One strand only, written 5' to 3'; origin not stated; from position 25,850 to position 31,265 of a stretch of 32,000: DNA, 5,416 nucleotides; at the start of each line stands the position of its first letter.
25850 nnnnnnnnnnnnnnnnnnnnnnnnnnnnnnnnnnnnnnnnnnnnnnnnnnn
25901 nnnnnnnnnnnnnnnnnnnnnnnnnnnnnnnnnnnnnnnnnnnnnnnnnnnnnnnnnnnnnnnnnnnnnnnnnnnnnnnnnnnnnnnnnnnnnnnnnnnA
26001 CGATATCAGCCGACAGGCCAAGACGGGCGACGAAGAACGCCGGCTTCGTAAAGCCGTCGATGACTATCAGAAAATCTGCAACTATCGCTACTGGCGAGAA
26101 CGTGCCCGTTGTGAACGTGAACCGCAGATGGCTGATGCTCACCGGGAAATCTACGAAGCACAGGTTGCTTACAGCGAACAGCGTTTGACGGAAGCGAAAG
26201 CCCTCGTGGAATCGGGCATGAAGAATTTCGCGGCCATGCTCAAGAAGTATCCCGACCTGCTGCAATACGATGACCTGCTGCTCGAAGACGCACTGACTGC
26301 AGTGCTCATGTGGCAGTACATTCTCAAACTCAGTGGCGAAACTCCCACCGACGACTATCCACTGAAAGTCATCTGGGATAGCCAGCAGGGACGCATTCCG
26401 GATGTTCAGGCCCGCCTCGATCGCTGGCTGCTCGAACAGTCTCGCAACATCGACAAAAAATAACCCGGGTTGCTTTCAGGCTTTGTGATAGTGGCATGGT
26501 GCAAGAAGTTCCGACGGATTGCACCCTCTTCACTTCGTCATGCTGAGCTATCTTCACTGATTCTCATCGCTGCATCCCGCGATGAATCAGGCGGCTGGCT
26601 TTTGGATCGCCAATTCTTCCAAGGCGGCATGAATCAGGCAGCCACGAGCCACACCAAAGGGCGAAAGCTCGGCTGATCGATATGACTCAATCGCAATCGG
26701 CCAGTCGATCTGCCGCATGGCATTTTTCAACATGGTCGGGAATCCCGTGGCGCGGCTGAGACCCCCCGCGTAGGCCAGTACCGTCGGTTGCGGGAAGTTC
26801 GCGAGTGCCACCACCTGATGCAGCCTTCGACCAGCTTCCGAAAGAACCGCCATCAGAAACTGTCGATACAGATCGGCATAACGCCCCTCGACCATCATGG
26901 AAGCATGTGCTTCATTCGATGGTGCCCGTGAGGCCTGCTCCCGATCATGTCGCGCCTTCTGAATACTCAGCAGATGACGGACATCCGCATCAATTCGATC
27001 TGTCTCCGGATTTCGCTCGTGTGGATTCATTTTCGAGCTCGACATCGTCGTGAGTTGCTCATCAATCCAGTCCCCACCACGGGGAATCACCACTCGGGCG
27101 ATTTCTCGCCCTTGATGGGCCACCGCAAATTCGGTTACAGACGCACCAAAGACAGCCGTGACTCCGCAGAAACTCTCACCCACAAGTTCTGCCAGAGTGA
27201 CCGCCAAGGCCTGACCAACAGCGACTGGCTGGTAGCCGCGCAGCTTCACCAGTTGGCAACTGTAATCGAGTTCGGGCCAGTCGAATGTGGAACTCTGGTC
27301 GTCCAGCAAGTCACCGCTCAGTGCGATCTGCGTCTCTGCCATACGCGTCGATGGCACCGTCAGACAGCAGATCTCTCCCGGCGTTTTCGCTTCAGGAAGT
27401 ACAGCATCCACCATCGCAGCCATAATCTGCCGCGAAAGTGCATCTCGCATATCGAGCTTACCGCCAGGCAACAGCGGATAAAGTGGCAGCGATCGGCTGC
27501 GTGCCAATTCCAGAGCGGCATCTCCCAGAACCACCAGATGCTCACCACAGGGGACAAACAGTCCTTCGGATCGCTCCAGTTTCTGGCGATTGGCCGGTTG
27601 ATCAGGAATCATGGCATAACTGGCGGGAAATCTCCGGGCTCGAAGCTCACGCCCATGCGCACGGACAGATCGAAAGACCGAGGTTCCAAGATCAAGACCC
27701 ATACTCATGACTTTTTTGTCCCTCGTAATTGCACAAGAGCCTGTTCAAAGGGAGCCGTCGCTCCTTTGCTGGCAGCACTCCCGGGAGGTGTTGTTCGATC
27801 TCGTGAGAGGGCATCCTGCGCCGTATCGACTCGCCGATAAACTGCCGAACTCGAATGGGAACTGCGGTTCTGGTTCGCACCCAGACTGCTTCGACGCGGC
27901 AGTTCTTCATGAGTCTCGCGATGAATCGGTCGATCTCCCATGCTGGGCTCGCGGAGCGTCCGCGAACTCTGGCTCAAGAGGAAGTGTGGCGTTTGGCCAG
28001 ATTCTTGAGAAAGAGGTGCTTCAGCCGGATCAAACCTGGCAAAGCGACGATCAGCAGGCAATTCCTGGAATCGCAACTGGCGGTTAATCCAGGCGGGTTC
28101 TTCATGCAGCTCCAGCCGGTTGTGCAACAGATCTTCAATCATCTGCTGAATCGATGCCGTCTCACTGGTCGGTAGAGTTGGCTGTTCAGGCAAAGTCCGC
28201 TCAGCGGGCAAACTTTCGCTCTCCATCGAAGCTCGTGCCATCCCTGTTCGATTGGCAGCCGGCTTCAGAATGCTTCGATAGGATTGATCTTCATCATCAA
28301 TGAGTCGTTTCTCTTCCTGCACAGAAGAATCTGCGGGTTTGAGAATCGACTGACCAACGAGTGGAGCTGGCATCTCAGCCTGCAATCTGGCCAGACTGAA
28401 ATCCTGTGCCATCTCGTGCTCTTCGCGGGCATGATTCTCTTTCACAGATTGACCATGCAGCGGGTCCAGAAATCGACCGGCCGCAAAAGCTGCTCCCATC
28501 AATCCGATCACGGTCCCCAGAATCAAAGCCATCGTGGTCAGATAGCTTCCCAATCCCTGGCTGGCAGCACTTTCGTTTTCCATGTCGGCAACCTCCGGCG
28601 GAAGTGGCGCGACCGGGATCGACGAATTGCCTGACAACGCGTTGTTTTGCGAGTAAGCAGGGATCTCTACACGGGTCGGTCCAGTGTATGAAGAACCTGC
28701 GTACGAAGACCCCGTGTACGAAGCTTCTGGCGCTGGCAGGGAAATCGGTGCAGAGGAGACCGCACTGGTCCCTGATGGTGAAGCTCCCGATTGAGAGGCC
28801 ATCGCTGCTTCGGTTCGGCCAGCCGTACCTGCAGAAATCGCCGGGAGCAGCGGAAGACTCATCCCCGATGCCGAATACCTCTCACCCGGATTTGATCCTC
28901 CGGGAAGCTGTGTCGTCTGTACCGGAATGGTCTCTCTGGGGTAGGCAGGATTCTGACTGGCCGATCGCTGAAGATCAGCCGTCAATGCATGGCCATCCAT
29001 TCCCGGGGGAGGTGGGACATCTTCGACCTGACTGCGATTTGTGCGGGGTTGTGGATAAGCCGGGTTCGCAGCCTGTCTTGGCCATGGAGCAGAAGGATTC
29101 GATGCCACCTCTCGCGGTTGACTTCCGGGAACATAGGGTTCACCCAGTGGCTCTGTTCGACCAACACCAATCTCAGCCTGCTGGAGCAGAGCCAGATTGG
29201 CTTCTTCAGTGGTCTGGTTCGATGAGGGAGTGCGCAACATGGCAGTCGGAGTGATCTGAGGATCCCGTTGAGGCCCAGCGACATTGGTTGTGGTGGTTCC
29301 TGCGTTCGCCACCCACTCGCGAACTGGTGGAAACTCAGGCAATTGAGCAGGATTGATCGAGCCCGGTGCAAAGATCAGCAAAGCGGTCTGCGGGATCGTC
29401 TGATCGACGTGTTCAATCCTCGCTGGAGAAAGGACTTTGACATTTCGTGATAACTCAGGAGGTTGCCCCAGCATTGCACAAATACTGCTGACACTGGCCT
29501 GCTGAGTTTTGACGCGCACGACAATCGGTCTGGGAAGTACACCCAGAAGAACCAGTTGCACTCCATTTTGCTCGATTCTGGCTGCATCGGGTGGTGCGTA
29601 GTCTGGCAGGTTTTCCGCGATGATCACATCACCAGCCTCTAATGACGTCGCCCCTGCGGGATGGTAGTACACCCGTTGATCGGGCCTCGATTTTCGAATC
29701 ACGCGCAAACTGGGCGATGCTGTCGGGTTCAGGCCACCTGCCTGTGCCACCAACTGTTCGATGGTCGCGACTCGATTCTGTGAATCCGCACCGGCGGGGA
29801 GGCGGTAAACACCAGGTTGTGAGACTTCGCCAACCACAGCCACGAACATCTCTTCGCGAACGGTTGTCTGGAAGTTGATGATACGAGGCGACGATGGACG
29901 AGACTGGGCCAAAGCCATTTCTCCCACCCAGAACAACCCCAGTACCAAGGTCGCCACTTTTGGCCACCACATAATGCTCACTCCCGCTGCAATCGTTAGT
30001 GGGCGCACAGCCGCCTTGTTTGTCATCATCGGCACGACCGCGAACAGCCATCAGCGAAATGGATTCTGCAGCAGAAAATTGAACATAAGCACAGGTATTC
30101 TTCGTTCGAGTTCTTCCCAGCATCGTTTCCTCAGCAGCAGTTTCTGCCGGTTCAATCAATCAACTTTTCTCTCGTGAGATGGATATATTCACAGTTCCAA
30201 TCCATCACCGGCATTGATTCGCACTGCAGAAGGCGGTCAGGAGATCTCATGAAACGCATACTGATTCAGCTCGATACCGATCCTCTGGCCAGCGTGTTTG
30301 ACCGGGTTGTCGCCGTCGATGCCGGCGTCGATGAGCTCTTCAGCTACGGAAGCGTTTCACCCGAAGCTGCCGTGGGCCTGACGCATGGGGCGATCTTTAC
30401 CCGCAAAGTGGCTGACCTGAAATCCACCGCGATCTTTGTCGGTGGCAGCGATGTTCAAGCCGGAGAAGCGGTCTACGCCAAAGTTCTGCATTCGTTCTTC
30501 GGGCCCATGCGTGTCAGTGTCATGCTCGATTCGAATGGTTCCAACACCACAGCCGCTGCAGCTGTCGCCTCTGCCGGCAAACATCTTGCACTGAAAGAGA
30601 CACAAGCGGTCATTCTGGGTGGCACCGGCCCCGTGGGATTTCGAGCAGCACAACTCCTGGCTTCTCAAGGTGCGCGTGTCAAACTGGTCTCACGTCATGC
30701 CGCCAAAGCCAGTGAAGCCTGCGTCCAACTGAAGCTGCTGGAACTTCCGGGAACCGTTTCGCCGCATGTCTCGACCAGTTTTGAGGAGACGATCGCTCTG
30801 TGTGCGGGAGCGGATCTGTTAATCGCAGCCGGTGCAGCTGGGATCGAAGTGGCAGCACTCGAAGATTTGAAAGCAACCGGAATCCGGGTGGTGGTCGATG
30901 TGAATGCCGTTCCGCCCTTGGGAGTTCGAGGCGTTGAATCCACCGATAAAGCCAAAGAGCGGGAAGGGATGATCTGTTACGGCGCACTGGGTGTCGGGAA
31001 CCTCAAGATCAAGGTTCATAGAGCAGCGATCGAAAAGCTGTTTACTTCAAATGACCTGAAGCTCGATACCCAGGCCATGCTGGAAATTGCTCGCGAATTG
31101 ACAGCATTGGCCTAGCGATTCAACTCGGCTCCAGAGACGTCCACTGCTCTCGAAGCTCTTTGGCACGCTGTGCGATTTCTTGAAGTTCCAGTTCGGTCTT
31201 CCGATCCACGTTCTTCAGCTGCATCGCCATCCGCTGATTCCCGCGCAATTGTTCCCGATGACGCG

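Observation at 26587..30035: SLBB-domain bitopic envelope protein translationally coupled to a divergent actin-fold protein: candidate uncharacterised trans-envelope / cytoskeletal module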

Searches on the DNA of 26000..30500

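Call 88: search_rna_families(source=window, start=26000, end=30500, threshold=gathering)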
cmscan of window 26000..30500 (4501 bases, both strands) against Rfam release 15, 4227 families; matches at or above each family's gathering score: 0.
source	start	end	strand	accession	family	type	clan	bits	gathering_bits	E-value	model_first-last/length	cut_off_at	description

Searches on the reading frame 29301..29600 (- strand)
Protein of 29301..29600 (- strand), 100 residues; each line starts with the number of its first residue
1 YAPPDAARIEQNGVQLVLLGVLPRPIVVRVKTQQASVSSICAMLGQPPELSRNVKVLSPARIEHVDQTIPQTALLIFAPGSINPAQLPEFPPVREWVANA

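Call 60: search_protein_families(library=pfam, proteins=[window:29301-29600:-], max_evalue=0.01)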
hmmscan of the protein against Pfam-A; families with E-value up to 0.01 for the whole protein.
window:29301-29600:- (100 aa): 0 families

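Call 97: search_solved_structures(query=A8, max_evalue=10, show_alignments=1)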
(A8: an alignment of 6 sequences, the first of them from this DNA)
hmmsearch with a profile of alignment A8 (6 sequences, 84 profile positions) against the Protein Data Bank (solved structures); distinct sequences matched with E-value up to 10: 1.
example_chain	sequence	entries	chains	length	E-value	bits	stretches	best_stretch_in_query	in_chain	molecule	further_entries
5dn6_H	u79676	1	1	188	0.29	14.7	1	20-52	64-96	ATP synthase subunit delta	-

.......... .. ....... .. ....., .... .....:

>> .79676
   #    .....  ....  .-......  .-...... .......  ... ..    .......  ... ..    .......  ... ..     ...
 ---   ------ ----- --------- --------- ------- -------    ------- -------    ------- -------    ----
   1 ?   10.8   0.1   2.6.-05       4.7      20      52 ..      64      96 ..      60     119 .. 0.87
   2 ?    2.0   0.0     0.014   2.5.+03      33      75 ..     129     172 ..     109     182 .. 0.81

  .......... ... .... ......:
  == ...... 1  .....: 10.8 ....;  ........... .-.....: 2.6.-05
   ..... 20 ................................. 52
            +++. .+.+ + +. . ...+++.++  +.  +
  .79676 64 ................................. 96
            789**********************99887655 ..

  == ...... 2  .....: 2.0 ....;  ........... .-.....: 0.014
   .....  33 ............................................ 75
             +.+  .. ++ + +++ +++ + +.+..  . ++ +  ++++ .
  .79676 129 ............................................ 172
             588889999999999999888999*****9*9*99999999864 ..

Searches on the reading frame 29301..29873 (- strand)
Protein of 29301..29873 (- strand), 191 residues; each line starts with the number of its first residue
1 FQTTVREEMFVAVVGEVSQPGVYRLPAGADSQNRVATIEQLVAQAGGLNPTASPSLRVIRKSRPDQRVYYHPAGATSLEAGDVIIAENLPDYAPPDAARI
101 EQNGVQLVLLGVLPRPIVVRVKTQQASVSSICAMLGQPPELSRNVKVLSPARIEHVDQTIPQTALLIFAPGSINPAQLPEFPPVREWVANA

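Call 49: find_homologous_proteins(query=A5, max_evalue=0.001)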
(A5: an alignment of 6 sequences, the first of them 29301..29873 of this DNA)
Query A5 (6 sequences) (191 aa, profile of the alignment): 12 proteins with E <= 0.001 among 8000 candidates.
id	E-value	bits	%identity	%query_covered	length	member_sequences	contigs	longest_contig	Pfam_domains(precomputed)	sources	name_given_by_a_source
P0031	1.3e-18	85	39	28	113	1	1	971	-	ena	-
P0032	3.0e-10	58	26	30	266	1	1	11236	PF10531.16,PF02563.22,PF22461.3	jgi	jgi:polysaccharide export outer membrane protein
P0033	3.3e-10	58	37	27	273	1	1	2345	PF10531.16,PF02563.22,PF22461.3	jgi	jgi:polysaccharide export outer membrane protein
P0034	5.3e-10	57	28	60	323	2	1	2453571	PF10531.16,PF02563.22,PF22461.3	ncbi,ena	-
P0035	1.4e-9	56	35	28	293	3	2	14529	PF10531.16,PF02563.22,PF22461.3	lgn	-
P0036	4.4e-9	54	39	32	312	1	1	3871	PF10531.16,PF02563.22,PF22461.3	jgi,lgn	jgi:Periplasmic protein involved in polysaccharide export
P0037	5.1e-9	54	43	27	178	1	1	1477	PF10531.16,PF22461.3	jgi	jgi:polysaccharide export outer membrane protein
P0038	7.9e-9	53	29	42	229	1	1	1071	PF10531.16,PF02563.22,PF22461.3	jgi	jgi:polysaccharide export outer membrane protein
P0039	1.6e-7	49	41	26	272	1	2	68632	PF10531.16,PF02563.22,PF22461.3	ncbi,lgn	-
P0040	1.8e-7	49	53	8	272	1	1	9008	PF10531.16,PF02563.22,PF22461.3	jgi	jgi:polysaccharide export outer membrane protein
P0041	1.3e-5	43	33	39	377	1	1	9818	PF10531.16,PF02563.22,PF22461.3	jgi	jgi:polysaccharide export outer membrane protein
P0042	5.8e-4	37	30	39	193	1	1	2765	PF10531.16,PF02563.22,PF22461.3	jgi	jgi:polysaccharide biosynthesis/export protein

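Call 69: search_solved_structures(query=A5, max_evalue=10, show_alignments=2)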
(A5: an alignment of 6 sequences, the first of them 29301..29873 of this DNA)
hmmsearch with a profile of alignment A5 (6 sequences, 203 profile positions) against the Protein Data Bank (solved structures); distinct sequences matched with E-value up to 10: 23.
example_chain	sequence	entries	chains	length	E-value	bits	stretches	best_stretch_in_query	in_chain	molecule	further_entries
9n9a_A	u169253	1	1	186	3.1e-06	29.9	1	24-95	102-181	Polysaccharide export protein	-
8dss_A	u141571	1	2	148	0.00025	23.6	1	21-62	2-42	ComE operon protein 1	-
26gs_O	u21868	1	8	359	0.00059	22.4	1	28-96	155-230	Putative polysaccharide export protein Wza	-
2w8i_A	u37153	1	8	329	0.00065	22.3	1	23-81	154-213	PUTATIVE OUTER MEMBRANE LIPOPROTEIN WZA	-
2w8h_A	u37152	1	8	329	0.00072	22.1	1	23-82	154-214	PUTATIVE OUTER MEMBRANE LIPOPROTEIN WZA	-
2j58_A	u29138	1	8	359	0.00072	22.1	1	23-81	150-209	OUTER MEMBRANE LIPOPROTEIN WZA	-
9xgv_C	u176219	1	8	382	0.00072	22.1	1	28-96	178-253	Putative polysaccharide export protein Wza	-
9r60_A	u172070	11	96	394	0.0008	22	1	28-96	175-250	Putative polysaccharide export protein Wza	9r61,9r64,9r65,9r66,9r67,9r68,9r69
7xfd_A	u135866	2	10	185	0.014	18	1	28-94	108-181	Polysaccharide export protein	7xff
8dfk_A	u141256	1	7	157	0.017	17.7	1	22-62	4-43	ComE operon protein 1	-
8e9g_F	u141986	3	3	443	0.021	17.4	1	17-58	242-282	NADH-quinone oxidoreductase subunit F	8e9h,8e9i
2fug_1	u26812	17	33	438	0.33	13.4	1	17-56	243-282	NADH-quinone oxidoreductase chain 1 | NADH-QUINONE OXIDOREDUCTASE SUBUNIT 1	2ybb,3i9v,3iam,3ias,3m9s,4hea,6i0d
6q9k_B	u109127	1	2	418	0.47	13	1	23-56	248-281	NADH-quinone oxidoreductase subunit F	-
6q9c_B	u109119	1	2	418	0.47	12.9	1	23-56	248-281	NADH-quinone oxidoreductase subunit F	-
7q5y_C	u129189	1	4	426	0.48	12.9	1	23-56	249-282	NADH-quinone oxidoreductase subunit F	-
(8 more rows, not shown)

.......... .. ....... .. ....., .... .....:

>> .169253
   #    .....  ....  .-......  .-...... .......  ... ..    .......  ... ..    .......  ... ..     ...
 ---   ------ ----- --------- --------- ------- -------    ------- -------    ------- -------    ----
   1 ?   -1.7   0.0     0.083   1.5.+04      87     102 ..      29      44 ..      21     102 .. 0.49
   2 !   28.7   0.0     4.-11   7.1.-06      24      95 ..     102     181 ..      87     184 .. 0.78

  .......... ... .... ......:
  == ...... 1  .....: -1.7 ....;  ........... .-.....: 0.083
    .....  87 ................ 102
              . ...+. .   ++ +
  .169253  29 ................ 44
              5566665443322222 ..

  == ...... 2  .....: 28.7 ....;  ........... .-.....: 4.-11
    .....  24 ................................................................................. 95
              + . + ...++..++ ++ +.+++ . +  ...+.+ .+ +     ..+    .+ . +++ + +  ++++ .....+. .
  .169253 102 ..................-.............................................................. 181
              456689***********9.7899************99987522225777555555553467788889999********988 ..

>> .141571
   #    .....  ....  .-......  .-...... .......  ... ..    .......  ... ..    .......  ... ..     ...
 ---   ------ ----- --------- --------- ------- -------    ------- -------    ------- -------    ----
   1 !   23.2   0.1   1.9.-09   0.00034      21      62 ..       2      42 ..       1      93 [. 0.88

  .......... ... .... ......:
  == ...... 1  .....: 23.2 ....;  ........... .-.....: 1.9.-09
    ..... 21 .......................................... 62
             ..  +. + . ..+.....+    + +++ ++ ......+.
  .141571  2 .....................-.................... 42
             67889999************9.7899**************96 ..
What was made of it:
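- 29607..29852 (-): Periplasmic SLBB (beta-grasp) domain, aa ~62-143. PDB profile hits to OPX/Wza and ComEA (call 69).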

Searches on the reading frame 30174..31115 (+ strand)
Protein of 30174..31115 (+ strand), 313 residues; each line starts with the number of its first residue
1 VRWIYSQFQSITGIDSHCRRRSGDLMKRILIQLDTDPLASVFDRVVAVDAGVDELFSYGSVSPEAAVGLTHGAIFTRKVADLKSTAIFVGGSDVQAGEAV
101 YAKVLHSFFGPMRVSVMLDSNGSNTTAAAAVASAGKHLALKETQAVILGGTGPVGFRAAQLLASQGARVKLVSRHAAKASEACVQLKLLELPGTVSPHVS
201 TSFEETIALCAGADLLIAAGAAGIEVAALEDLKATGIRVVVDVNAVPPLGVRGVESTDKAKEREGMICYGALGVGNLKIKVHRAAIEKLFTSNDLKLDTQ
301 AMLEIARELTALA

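Call 9: search_protein_families(library=pfam, proteins=[window:30174-31115:+], max_evalue=0.001)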
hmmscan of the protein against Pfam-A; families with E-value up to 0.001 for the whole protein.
window:30174-31115:+ (313 aa): 4 families
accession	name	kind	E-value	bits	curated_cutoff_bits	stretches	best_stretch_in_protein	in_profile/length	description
PF09176.16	Mpt_N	-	1.2e-30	105.9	27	1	41-121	1-81/81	Methylene-tetrahydromethanopterin dehydrogenase, N-terminal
PF00106.31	adh_short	-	4e-05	23.6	26.6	1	145-248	3-112/195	short chain dehydrogenase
PF13241.12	NAD_binding_7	-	9.5e-05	23.4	22.1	1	140-221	5-70/104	Putative NAD(P)-binding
PF01494.25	FAD_binding_3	-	0.00014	21.6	22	1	143-179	2-37/349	FAD binding domain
